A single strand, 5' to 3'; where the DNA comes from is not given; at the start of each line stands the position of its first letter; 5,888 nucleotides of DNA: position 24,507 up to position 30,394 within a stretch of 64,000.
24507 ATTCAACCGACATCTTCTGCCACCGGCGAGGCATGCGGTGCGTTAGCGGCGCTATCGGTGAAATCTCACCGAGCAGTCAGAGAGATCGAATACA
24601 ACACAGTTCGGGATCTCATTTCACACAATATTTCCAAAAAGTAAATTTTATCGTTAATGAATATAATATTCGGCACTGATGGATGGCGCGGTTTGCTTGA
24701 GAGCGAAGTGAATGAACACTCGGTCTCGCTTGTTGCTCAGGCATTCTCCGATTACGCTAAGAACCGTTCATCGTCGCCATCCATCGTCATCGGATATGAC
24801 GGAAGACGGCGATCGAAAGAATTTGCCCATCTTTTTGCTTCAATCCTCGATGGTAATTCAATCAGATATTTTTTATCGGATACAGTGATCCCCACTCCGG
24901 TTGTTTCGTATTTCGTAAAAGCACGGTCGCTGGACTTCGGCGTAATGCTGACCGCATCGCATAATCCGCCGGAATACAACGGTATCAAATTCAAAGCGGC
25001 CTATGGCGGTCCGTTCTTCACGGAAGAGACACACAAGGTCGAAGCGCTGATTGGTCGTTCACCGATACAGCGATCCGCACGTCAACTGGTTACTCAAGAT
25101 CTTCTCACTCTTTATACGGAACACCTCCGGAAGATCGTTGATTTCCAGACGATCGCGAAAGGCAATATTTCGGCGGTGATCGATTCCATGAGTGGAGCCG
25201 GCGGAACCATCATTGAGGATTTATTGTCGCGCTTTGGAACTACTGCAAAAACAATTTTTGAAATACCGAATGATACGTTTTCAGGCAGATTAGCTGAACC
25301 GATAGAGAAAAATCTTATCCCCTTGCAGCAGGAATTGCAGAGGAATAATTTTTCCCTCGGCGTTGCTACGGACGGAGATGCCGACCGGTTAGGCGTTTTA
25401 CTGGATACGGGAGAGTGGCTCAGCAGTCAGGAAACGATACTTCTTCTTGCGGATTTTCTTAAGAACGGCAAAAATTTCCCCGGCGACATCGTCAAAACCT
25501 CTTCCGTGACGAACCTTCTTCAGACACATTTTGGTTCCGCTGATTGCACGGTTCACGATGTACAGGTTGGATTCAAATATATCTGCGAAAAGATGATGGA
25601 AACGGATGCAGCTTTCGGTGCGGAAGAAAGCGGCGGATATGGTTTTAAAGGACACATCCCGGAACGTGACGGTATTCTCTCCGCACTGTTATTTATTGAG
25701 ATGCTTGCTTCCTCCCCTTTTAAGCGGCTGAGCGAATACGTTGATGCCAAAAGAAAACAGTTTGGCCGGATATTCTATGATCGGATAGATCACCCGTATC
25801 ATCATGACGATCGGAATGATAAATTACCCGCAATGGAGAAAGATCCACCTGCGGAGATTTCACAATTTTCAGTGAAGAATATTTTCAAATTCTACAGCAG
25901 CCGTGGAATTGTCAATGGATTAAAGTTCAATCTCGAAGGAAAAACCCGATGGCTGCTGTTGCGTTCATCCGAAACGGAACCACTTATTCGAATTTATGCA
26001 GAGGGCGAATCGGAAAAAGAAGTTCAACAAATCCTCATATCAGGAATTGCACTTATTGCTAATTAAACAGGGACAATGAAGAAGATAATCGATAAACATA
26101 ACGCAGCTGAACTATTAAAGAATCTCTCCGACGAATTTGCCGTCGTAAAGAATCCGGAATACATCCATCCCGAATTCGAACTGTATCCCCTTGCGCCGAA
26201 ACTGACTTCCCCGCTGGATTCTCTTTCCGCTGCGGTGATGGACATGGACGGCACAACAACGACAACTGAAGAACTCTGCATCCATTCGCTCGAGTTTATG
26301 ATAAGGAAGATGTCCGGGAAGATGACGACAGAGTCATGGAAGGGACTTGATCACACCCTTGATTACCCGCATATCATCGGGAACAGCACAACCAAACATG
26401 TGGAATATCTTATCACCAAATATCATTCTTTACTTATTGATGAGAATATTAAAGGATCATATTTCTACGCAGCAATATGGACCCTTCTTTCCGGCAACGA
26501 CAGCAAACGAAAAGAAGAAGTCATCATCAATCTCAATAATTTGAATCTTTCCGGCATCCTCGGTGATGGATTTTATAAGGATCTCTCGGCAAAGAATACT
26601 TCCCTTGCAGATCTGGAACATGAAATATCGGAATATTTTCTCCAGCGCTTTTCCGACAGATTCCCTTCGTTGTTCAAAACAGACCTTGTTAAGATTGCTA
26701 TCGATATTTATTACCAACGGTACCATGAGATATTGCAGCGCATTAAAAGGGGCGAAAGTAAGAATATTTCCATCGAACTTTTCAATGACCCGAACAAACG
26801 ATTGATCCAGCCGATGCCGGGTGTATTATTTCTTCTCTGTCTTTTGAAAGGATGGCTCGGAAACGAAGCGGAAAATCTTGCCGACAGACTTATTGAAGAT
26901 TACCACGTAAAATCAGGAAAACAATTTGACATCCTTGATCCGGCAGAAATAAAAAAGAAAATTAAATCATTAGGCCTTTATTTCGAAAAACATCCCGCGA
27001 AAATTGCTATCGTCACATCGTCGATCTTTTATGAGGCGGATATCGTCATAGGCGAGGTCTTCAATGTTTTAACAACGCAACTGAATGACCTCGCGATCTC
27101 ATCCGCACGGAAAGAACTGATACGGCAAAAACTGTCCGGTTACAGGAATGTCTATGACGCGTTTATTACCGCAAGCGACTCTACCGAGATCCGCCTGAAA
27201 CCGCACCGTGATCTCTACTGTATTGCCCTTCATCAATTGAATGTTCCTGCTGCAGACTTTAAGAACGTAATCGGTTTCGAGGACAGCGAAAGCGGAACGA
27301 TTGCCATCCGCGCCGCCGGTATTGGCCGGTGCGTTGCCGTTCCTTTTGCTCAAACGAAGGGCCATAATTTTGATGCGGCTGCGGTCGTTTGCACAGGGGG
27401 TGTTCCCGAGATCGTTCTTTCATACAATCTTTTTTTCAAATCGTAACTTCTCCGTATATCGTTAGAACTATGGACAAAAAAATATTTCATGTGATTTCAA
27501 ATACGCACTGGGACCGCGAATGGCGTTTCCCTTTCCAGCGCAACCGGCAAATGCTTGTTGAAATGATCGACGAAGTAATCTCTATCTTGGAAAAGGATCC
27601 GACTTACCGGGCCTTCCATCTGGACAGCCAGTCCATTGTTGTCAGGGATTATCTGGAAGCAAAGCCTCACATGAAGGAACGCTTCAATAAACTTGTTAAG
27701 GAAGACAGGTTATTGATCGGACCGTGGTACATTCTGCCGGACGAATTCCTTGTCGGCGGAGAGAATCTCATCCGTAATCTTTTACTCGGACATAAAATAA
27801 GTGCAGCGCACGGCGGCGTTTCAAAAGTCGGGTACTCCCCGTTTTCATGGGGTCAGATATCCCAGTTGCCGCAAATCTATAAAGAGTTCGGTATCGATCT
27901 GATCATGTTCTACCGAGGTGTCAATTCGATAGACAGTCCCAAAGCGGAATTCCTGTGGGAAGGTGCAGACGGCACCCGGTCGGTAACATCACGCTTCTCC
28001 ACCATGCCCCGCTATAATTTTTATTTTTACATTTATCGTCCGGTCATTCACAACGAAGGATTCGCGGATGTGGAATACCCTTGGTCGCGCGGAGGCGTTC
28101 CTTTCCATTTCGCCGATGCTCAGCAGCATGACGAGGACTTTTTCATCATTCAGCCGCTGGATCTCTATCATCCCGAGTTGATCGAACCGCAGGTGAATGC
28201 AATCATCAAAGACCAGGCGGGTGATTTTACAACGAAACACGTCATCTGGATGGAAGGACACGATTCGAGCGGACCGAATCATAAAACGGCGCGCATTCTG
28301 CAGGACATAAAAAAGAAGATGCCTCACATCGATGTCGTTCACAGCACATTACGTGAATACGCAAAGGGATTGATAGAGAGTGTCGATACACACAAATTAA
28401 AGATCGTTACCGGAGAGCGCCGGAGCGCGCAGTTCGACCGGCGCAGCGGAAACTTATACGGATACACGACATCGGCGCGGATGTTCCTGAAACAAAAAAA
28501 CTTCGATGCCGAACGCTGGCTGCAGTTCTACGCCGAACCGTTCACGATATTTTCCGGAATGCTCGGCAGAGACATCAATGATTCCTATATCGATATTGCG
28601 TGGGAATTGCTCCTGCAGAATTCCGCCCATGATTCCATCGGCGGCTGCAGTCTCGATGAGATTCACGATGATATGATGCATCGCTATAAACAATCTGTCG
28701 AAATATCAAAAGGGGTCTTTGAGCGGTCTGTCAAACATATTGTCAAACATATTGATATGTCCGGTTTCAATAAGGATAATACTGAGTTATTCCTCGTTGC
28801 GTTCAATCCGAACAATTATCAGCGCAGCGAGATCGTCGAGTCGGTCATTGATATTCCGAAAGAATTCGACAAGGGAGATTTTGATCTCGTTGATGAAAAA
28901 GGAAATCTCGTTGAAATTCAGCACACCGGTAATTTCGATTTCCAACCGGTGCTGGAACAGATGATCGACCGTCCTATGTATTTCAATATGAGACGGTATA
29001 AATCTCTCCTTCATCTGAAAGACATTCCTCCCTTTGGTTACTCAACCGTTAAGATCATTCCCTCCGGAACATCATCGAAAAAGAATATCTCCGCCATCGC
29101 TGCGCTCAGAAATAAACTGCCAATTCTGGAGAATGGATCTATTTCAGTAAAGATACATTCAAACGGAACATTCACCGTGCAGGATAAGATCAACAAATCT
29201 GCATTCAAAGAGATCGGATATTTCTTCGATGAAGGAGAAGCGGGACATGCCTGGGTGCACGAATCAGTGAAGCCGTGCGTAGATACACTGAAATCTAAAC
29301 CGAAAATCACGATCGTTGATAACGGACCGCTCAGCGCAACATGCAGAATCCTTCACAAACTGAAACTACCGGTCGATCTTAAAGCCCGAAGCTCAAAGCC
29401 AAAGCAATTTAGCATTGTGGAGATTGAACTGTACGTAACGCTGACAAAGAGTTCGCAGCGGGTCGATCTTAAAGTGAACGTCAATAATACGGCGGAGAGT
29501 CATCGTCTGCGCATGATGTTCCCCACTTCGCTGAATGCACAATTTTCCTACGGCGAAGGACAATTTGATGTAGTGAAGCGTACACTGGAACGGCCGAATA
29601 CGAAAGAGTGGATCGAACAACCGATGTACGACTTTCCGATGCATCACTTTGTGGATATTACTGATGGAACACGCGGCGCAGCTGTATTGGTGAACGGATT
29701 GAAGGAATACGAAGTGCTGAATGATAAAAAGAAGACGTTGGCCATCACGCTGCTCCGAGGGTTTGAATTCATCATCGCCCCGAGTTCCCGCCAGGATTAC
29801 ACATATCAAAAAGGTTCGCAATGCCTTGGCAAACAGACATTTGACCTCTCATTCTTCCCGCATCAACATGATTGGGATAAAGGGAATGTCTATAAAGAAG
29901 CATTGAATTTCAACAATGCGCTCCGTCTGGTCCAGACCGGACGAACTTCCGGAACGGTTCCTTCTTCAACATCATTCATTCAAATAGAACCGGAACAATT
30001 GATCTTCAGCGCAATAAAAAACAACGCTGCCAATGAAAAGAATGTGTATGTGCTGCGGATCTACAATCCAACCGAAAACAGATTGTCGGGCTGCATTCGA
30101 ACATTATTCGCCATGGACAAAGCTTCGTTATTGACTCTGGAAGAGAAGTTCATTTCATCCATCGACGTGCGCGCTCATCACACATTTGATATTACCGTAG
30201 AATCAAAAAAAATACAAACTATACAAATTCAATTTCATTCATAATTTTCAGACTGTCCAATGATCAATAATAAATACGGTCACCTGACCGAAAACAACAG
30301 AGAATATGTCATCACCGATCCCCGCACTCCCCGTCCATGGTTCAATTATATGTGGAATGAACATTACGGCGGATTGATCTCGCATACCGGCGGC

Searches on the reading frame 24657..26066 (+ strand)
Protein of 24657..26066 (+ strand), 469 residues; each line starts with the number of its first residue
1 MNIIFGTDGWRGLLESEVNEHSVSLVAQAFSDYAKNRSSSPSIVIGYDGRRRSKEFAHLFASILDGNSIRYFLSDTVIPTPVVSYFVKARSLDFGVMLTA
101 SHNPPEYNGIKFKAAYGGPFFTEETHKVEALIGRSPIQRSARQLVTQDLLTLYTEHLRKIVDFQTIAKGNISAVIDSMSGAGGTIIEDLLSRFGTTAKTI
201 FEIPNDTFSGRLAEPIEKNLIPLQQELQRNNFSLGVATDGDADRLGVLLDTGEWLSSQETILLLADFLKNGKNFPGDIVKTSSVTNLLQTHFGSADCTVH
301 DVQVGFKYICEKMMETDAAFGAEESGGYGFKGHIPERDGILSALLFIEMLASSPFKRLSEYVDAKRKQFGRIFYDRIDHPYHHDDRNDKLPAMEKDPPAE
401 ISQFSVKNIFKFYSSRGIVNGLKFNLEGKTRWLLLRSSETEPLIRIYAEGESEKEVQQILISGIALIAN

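Call 77: search_protein_families(library=pfam, proteins=[window:24657-26066:+], max_evalue=0.0001)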
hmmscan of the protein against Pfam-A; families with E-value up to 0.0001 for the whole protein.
window:24657-26066:+ (469 aa): 4 families
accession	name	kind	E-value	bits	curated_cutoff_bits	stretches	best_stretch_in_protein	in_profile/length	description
PF02878.22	PGM_PMM_I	-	5.6e-37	126.9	22.5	1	3-132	2-131/138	Phosphoglucomutase/phosphomannomutase, alpha/beta/alpha domain I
PF02880.22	PGM_PMM_III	-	2.1e-24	86.3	20.7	1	259-366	4-112/115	Phosphoglucomutase/phosphomannomutase, alpha/beta/alpha domain III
PF02879.22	PGM_PMM_II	-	3.5e-18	66.5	29.3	1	153-249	3-100/103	Phosphoglucomutase/phosphomannomutase, alpha/beta/alpha domain II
PF00408.26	PGM_PMM_IV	-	1.2e-06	28.9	23.1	1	419-459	22-61/68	Phosphoglucomutase/phosphomannomutase, C-terminal domain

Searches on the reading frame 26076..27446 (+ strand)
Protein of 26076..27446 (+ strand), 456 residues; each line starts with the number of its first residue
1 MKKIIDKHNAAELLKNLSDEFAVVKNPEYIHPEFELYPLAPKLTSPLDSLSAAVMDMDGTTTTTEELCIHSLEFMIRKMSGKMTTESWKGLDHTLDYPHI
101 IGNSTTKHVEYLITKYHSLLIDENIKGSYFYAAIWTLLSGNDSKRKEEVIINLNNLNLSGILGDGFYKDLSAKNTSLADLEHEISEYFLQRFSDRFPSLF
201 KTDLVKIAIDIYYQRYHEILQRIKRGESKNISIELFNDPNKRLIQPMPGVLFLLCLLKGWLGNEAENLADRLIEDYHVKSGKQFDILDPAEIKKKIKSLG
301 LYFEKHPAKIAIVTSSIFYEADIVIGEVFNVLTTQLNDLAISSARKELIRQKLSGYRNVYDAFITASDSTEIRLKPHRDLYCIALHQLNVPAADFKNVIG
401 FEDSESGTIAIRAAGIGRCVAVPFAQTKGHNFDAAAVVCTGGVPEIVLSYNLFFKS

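Call 77: search_protein_families(library=pfam, proteins=[window:26076-27446:+], max_evalue=0.0001)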
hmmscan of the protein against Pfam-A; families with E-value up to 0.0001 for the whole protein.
window:26076-27446:+ (456 aa): 2 families
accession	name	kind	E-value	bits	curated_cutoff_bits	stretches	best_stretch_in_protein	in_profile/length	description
PF13419.12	HAD_2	-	3.5e-05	24.4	23.8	0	335-418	94-175/178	Haloacid dehalogenase-like hydrolase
PF00702.32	Hydrolase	-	4.9e-05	24.2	26.4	0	354-415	135-191/191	haloacid dehalogenase-like hydrolase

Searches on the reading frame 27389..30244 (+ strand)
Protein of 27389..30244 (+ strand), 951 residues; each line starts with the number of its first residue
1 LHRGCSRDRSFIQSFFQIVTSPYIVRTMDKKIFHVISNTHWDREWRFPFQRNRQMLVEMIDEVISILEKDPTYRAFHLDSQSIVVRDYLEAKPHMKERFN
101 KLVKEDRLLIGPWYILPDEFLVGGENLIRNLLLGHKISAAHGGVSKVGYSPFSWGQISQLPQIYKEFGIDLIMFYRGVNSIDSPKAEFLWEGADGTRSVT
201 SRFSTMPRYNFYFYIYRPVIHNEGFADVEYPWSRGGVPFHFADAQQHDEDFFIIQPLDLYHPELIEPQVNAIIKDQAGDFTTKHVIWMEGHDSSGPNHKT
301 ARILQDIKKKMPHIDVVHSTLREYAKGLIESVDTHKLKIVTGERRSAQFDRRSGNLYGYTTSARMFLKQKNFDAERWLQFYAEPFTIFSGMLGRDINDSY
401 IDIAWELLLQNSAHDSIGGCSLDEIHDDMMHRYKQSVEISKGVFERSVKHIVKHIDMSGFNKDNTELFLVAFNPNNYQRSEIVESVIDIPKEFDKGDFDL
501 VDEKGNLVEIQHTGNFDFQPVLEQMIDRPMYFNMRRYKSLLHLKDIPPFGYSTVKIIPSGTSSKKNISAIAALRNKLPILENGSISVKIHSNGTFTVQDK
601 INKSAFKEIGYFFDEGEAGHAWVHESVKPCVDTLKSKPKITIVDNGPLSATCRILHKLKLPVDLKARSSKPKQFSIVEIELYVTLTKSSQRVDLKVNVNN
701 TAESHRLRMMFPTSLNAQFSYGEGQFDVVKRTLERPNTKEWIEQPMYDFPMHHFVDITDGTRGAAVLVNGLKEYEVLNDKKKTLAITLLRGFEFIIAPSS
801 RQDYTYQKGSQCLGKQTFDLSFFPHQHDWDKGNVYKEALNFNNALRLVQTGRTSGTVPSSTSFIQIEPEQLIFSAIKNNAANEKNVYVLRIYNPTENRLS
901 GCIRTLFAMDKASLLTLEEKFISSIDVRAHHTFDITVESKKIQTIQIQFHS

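Call 23: search_protein_families(library=pfam, proteins=[window:27389-30244:+], max_evalue=0.001)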
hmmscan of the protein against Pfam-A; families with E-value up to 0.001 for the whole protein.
window:27389-30244:+ (951 aa): 4 families
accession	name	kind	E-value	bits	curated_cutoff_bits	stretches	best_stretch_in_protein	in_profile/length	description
PF01074.27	Glyco_hydro_38N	-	9e-32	111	25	1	34-330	3-257/270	Glycosyl hydrolases family 38 N-terminal domain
PF07748.19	Glyco_hydro_38C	-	9.1e-19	69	25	1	580-791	1-199/206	Glycosyl hydrolases family 38 C-terminal domain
PF09261.16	Alpha-mann_mid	-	2.5e-09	37.5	31.1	1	359-450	6-95/96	Alpha mannosidase middle domain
PF17677.7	Glyco_hydro38C2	-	0.00024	21.6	22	1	871-945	2-72/72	Glycosyl hydrolases family 38 C-terminal beta sandwich domain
